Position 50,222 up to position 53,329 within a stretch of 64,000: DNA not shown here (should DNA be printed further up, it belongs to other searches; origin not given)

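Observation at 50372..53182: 936-aa Cys-rich secreted protein with lysozyme/SLT-like C-terminus directly after the pilin array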

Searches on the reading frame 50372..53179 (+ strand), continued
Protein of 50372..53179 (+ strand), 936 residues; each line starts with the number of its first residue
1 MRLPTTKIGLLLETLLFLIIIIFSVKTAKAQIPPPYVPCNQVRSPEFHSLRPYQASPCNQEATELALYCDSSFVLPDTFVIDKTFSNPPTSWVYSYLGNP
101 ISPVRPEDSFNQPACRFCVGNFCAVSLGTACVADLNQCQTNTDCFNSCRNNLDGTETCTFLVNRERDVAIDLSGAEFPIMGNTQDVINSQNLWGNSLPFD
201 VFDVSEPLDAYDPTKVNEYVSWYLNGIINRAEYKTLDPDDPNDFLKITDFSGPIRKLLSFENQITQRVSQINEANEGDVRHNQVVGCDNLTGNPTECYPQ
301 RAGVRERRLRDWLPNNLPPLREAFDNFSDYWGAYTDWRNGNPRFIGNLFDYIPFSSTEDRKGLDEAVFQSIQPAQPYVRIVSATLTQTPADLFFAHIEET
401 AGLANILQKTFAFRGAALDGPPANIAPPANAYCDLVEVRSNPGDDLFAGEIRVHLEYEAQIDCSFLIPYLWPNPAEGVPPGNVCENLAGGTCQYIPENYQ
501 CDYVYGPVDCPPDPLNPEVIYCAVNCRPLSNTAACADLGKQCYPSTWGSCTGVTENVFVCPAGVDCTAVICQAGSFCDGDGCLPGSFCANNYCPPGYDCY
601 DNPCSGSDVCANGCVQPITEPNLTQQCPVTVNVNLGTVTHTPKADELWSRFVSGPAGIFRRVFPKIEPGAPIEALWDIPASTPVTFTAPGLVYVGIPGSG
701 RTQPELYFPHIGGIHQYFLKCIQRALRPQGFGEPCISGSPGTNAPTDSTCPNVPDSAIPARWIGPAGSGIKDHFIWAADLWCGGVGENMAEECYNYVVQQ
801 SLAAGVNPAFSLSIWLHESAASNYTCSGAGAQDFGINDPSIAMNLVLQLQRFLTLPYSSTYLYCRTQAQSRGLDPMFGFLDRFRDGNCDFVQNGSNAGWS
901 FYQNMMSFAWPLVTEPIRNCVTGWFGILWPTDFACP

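Call 47: fold_search(model_id=the predicted structure, library=pdb)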
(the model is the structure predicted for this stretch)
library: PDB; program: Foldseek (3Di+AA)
matches with E <= 10: 23; with E <= 0.001: 0
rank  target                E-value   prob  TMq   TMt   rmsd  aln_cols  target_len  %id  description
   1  8yxk_A                2.8e-01  0.77  0.11  0.49   5.9       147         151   18  X-ray structure of Clostridioides difficile endolysin Ecd09610 glucosaminidase domain. (released 2024-05-15)
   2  3gxk_C                2.8e-01  0.57  0.11  0.44  10.8       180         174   14  The crystal structure of g-type lysozyme from Atlantic cod (Gadus morhua L.) in complex with NAG oligomers sheds new l (released 2009-10-20)
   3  5o0t                  2.4e+00  0.02  0.05  0.14  17.0       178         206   16  CRYSTAL STRUCTURE OF TRANS-MEMBRANE DOMAIN OF Cylindrospermum stagnale NADPH-OXIDASE 5 (NOX5) (released 2017-06-28)
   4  7lbj_B                2.7e+00  0.02  0.06  0.13  17.6       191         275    9  Crystal structure of octaprenyl diphosphate synthase from Stenotrophomonas maltophilia (released 2021-02-03)
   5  7oa5_E                3.0e+00  0.03  0.04  0.13  15.0       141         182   15  RUVA COMPLEXED TO A HOLLIDAY JUNCTION. (released 2021-04-28)
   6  5e8h_A                3.0e+00  0.01  0.06  0.13  17.7       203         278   10  Crystal structure of geranylfarnesyl pyrophosphate synthases 2 from Arabidopsis thaliana (released 2015-11-11)
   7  7lbj_A                3.5e+00  0.02  0.06  0.14  17.2       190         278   10  Crystal structure of octaprenyl diphosphate synthase from Stenotrophomonas maltophilia (released 2021-02-03)
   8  5d4d_D                4.1e+00  0.00  0.04  0.03  47.0       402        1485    7  Crystal structure of Thermus thermophilus product complex for transcription initiation with NAD and CTP (released 2016-07-06)
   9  3ts7_A                4.7e+00  0.02  0.06  0.15  14.5       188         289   12  CRYSTAL STRUCTURE OF FARNESYL DIPHOSPHATE SYNTHASE (TARGET EFI-501951) FROM Methylococcus capsulatus (released 2011-10-26)
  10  7oa5_A                5.0e+00  0.02  0.04  0.14  13.9       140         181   15  RUVA COMPLEXED TO A HOLLIDAY JUNCTION. (released 2021-04-28)
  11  6xgr_A                5.0e+00  0.01  0.03  0.09  22.4       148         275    9  YSD1 major tail protein (released 2020-07-01)
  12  5o8x_A                5.3e+00  0.03  0.04  0.12  17.1       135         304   13  The X-ray Structure of Catenated Lytic Transglycosylase SltB1 from Pseudomonas aeruginosa (released 2017-11-29)
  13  7fbd_A                5.9e+00  0.01  0.05  0.09  23.1       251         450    9  De novo design protein D53 with MBP tag (released 2021-12-22)
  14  8iz9                  5.9e+00  0.01  0.04  0.03  25.0       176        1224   15  cryo-EM structure of PGE1-bound hMRP4 (released 2024-04-10)
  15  7oa5_F                7.2e+00  0.01  0.04  0.14  14.9       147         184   14  RUVA COMPLEXED TO A HOLLIDAY JUNCTION. (released 2021-04-28)
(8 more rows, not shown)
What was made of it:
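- The same hits appear with the full-length model (call 47).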

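Call 49: fold_search(model_id=the predicted structure, library=viral)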
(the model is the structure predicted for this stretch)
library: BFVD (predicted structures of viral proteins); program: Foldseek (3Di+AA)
matches with E <= 10: 114; with E <= 0.001: 0
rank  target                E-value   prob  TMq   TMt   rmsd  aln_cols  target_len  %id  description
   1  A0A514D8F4            4.1e-02  0.04  0.06  0.10  34.3       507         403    7  Maturation [Leviviridae sp.]
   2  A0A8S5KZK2            1.0e-01  0.03  0.05  0.08  32.4       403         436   12  Maturation protein [ssRNA phage SRR6960507_10]
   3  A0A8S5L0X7            1.3e-01  0.02  0.06  0.10  37.0       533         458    9  Maturation protein [ssRNA phage SRR6960509_4]
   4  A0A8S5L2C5            2.0e-01  0.03  0.07  0.11  33.9       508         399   10  Maturation protein [ssRNA phage Gerhypos.3_1]
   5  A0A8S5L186            2.0e-01  0.01  0.05  0.07  36.2       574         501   10  Maturation protein (Fragment) [ssRNA phage SRR5467090_9]
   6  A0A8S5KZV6            2.3e-01  0.02  0.05  0.08  29.1       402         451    8  Maturation protein [ssRNA phage SRR5466727_6]
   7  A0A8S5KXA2            3.0e-01  0.03  0.08  0.13  32.1       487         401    9  Maturation protein [ssRNA phage Gerhypos.1_18]
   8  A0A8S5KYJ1            3.2e-01  0.01  0.06  0.08  42.0       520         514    8  Maturation protein [ssRNA phage Esthiorhiza.1_13]
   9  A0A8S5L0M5            4.1e-01  0.02  0.07  0.11  32.0       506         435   10  Maturation protein (Fragment) [ssRNA phage SRR6960509_5]
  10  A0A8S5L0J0            4.8e-01  0.02  0.07  0.12  29.6       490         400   10  Maturation protein [ssRNA phage SRR7976310_12]
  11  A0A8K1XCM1            4.8e-01  0.02  0.06  0.10  36.6       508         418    8  (no name in the UniProt tables at hand)
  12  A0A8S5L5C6            4.8e-01  0.01  0.06  0.09  34.9       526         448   11  Maturation protein (Fragment) [ssRNA phage SRR7976299_7]
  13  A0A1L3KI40            5.1e-01  0.02  0.08  0.14  31.0       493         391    9  Maturation protein [Changjiang levi-like virus 3]
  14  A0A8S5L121            5.1e-01  0.02  0.07  0.11  32.0       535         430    8  Maturation protein [ssRNA phage SRR7976310_5]
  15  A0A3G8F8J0            5.4e-01  0.09  0.09  0.11  21.9       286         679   12  (no name in the UniProt tables at hand)
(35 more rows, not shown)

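Call 54: search_protein_families(library=pfam, proteins=[P0117, P0006, P0020, P0008], max_evalue=0.1)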
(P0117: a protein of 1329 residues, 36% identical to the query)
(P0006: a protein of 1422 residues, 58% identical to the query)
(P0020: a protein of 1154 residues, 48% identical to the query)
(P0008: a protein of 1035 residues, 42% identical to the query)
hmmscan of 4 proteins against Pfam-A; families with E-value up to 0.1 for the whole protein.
P0117 (1329 aa): 1 family
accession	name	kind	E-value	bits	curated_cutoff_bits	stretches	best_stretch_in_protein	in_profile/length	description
PF18896.5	SLT_3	-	0.0015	19.3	27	1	1206-1322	17-89/89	Lysozyme like domain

P0006 (1422 aa): 0 families

P0020 (1154 aa): 0 families

P0008 (1035 aa): 0 families
